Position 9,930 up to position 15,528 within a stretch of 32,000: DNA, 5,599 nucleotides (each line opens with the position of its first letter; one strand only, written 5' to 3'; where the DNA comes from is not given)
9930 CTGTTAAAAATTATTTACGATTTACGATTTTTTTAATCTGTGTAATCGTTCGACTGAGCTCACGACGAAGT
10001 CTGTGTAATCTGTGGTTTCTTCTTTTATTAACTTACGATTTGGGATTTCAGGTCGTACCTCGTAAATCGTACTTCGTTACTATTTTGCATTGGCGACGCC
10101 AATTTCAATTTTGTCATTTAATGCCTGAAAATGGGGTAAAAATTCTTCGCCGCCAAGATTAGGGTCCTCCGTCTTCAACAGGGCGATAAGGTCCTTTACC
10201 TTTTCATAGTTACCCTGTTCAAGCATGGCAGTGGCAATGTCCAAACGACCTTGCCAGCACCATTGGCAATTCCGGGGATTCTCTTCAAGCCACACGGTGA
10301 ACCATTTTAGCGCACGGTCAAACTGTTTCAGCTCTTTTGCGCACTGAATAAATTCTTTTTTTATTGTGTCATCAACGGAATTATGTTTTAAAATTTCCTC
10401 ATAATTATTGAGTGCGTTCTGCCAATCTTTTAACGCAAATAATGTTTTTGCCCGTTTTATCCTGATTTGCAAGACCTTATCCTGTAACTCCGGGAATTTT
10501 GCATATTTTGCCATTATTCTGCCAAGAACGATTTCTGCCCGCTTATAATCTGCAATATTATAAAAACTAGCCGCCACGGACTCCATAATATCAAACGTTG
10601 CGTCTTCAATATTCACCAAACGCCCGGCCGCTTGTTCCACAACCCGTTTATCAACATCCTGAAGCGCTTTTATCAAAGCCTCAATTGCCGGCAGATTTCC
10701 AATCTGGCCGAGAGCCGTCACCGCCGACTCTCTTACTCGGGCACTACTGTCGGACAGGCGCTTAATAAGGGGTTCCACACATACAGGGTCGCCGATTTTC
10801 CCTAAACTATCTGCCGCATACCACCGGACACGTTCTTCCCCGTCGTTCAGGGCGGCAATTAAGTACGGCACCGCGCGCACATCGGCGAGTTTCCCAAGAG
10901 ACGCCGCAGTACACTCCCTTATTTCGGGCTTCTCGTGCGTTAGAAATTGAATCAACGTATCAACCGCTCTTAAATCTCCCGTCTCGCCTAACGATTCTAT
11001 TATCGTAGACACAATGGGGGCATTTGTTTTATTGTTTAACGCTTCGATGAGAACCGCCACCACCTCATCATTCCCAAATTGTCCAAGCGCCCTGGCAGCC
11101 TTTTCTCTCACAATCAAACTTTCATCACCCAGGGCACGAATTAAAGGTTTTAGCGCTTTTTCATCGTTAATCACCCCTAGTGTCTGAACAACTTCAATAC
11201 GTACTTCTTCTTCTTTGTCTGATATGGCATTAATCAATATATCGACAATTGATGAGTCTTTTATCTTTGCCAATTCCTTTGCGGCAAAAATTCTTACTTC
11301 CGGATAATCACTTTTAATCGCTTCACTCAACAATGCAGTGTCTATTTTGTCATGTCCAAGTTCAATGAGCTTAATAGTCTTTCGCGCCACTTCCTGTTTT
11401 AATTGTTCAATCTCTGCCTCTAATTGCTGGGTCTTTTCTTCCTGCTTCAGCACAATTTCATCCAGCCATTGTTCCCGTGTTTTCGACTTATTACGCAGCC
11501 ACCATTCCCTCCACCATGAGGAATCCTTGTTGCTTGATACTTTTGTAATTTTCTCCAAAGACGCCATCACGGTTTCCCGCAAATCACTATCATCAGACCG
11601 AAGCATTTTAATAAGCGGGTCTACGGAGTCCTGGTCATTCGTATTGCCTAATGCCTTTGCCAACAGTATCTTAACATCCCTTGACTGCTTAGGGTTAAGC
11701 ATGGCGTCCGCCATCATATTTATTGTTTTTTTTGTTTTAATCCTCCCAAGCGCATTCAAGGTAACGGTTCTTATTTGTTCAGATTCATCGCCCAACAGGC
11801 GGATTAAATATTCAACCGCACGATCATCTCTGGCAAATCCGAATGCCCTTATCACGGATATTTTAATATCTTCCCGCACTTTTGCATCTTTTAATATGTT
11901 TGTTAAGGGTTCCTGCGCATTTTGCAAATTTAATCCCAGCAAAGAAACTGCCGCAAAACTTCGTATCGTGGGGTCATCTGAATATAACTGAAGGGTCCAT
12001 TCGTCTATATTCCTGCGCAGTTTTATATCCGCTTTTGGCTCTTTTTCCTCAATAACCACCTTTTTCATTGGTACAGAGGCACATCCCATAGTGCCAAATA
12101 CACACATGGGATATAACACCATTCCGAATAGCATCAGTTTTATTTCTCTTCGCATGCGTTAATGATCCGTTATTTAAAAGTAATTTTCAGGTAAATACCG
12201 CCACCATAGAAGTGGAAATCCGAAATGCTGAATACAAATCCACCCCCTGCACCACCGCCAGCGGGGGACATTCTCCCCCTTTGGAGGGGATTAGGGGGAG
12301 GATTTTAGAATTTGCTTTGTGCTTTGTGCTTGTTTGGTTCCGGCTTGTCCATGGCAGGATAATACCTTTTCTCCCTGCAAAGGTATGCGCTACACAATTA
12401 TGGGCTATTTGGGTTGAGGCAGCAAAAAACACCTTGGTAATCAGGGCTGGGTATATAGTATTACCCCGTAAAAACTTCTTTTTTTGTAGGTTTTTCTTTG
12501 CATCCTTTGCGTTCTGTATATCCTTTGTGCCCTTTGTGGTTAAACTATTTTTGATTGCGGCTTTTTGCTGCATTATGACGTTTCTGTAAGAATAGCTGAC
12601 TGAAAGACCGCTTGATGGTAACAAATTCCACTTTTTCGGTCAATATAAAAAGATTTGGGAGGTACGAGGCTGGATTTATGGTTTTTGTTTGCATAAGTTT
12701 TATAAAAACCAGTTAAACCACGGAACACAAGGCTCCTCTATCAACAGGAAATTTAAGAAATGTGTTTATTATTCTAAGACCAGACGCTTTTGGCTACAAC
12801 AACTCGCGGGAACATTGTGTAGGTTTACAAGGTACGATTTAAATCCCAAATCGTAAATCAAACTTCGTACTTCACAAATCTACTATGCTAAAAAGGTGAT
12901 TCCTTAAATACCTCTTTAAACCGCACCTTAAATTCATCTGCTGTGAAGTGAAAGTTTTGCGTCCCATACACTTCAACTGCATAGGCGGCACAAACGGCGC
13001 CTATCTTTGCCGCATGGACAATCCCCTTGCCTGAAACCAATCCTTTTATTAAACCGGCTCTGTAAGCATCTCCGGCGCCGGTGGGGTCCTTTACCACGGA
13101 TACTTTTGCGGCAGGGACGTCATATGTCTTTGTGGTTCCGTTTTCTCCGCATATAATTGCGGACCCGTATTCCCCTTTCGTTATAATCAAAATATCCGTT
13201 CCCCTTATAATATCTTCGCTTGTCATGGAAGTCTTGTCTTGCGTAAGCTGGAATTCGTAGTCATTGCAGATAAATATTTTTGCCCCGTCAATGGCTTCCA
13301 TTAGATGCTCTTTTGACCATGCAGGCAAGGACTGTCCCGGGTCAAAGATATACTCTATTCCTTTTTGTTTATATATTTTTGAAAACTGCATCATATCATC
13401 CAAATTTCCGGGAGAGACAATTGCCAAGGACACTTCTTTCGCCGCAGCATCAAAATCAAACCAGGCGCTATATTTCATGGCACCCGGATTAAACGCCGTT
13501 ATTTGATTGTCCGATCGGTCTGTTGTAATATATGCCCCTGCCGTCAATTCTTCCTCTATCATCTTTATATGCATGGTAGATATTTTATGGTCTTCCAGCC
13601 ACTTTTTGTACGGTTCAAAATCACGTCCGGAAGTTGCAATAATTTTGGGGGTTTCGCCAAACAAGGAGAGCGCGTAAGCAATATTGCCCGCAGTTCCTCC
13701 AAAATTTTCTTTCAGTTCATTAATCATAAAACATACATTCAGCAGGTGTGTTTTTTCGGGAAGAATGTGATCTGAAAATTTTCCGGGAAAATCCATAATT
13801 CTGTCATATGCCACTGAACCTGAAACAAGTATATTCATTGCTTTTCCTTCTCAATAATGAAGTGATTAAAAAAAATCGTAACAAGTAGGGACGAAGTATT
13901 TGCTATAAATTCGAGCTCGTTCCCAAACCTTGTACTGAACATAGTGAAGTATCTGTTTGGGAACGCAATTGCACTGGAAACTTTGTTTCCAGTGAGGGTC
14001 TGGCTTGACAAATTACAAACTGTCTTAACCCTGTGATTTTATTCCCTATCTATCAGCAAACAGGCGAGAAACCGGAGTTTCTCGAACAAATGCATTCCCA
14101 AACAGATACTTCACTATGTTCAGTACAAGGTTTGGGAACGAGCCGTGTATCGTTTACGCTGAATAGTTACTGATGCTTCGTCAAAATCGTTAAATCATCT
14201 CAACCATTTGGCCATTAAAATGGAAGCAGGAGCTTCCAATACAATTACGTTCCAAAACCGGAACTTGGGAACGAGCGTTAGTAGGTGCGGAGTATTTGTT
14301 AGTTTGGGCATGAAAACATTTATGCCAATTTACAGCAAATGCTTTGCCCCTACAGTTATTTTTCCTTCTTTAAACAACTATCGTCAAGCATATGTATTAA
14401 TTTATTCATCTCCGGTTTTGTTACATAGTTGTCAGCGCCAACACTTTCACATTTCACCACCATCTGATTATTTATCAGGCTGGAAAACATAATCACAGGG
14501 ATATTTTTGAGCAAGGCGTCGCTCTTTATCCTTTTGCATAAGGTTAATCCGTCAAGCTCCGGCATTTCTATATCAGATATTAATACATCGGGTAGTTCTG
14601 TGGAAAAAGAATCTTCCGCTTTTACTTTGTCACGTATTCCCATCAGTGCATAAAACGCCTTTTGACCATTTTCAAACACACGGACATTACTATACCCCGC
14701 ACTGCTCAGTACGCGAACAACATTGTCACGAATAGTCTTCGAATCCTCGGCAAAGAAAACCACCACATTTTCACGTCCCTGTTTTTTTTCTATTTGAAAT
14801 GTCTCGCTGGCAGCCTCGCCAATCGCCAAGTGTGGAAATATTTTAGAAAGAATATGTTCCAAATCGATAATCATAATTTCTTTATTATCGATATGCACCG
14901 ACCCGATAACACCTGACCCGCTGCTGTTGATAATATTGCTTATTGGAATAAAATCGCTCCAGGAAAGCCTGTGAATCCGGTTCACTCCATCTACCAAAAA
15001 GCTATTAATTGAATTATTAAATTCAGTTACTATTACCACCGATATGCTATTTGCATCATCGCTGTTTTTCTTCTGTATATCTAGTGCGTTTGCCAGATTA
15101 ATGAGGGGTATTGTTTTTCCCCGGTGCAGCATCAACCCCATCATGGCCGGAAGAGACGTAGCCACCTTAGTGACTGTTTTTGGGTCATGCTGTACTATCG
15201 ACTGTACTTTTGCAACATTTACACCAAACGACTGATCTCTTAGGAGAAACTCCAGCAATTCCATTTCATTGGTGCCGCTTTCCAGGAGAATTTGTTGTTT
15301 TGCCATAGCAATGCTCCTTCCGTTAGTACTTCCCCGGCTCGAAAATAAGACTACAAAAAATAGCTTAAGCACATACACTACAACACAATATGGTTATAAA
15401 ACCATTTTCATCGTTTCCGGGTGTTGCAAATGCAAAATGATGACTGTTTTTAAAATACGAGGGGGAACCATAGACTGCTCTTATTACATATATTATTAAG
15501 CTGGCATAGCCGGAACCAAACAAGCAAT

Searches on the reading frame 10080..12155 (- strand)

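Call 61: search_protein_families(library=pfam, proteins=[window:10080-12155:-], max_evalue=0.00001)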
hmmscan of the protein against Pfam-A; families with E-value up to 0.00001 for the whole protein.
window:10080-12155:- (691 aa): 11 families
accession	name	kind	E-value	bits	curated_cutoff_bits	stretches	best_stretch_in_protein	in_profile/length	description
PF13646.12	HEAT_2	-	2.6e-70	233.2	27.7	6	430-511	2-84/88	HEAT repeats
PF03130.22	HEAT_PBS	-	6.4e-46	150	20.9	1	474-500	1-27/27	PBS lyase HEAT-like repeat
PF02985.28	HEAT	-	4.2e-38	126.2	23.5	0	461-486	3-28/31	HEAT repeat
PF13513.12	HEAT_EZ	-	1.6e-28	99.1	27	0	459-485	29-55/55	HEAT-like repeat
PF00514.29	Arm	-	3.8e-22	78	20.6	0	485-516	8-39/41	Armadillo/beta-catenin-like repeat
PF21581.3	SCD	-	4.7e-09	36.9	27.5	0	110-145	28-63/75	Stromalin conservative domain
PF14559.12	TPR_19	-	2.2e-08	34.8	25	0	572-628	1-57/68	Tetratricopeptide repeat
PF12717.13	Cnd1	-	5.8e-08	33.4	26.4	0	460-520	23-89/162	non-SMC mitotic condensation complex subunit 1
PF25786.1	HEAT_GCN1_C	-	1.2e-06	29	27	0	162-209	53-100/151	GCN1-like, C-terminal HEAT repeats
PF12755.13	Vac14_Fab1_bd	-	2.6e-06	28.4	22.1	0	429-452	29-52/97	Vacuolar 14 Fab1-binding region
PF14666.11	RICTOR_M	-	4.6e-06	26.8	27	0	253-297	58-102/104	Rapamycin-insensitive companion of mTOR, middle domain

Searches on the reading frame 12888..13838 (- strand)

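Call 61: search_protein_families(library=pfam, proteins=[window:12888-13838:-], max_evalue=0.00001)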
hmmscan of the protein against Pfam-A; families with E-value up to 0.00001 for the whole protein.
window:12888-13838:- (316 aa): 1 family
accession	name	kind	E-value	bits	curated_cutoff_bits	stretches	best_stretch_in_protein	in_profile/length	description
PF00294.29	PfkB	-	9.3e-38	130.7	25.8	1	40-295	29-297/302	pfkB family carbohydrate kinase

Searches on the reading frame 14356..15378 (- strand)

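Call 61: search_protein_families(library=pfam, proteins=[window:14356-15378:-], max_evalue=0.00001)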
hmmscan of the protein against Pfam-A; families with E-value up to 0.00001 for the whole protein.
window:14356-15378:- (340 aa): 2 families
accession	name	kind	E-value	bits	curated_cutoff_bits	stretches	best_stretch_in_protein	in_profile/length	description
PF01584.24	CheW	-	1.9e-23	83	23.5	1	41-179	2-136/138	CheW-like domain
PF00072.30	Response_reg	-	2.9e-21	76.2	30.2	1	207-331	1-110/111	Response regulator receiver domain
